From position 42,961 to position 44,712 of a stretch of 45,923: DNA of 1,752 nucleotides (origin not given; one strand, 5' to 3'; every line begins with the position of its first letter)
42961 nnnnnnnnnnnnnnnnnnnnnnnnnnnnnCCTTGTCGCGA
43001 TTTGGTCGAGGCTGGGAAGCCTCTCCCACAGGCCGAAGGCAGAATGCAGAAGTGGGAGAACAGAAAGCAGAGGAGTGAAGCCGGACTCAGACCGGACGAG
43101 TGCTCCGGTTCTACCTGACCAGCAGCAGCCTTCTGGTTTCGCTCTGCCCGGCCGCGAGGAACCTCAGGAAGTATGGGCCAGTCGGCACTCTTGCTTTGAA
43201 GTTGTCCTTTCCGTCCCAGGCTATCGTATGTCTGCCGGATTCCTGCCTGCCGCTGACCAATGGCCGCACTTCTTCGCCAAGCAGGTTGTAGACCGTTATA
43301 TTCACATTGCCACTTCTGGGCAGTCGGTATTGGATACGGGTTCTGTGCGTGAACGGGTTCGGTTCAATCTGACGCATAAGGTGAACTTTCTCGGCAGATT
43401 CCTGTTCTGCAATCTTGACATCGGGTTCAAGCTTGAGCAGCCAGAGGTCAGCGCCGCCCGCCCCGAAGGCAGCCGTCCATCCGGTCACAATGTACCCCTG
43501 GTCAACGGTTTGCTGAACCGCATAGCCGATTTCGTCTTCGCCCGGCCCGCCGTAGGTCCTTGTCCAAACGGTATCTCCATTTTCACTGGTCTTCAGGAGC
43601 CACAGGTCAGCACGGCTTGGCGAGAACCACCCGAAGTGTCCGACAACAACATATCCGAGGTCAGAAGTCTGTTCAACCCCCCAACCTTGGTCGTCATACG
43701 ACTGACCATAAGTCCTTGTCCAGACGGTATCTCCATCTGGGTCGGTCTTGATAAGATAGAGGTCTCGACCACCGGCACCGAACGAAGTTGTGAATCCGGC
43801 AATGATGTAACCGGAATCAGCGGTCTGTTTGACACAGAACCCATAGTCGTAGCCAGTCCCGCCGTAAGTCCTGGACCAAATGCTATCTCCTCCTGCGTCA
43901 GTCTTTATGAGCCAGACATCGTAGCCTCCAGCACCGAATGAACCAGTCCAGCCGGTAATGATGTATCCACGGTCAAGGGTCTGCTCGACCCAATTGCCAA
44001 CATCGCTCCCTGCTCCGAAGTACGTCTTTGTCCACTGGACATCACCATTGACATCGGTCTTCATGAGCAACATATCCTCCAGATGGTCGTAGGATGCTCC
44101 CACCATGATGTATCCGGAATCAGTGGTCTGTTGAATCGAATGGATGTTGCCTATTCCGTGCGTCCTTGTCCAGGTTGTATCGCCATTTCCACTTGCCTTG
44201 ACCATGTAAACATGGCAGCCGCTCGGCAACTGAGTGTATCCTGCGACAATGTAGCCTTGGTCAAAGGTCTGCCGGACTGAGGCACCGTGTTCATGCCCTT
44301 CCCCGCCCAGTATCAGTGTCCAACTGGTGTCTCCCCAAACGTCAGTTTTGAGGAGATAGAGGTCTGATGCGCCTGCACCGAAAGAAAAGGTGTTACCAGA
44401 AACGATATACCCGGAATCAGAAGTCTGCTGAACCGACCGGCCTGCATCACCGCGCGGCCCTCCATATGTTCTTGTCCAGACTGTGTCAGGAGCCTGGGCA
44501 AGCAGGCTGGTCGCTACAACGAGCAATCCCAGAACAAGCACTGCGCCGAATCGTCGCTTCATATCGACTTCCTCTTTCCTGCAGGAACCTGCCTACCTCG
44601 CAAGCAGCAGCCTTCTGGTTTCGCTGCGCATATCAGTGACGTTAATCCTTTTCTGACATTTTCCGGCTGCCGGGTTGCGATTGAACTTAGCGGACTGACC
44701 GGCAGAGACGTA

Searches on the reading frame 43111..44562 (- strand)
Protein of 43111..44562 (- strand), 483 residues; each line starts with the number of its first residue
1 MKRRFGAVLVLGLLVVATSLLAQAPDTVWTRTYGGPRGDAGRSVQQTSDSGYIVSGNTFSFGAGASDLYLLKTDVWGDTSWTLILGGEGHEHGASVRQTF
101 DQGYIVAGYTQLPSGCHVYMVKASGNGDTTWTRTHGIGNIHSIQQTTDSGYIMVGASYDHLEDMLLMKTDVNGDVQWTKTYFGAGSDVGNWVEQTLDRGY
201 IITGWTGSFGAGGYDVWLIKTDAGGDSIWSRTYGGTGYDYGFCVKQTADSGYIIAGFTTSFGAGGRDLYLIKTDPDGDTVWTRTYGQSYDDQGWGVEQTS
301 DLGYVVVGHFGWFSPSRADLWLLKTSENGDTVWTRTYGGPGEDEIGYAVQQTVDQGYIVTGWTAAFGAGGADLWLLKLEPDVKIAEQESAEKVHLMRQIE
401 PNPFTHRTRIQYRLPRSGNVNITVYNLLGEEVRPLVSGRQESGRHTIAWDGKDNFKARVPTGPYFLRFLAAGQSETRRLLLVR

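Call 91: search_protein_families(library=pfam, proteins=[window:43111-44562:-], max_evalue=0.001)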
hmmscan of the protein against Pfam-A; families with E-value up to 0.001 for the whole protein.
window:43111-44562:- (483 aa): 1 family
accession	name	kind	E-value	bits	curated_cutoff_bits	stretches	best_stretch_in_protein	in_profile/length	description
PF13860.13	FlgD_ig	-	3.7e-09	36.9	27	1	410-466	14-71/79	FlgD Ig-like domain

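Call 92: search_protein_families(library=padloc, proteins=[window:43111-44562:-], max_evalue=0.001)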
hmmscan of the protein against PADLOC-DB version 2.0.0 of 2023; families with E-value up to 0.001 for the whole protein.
window:43111-44562:- (483 aa): 0 families
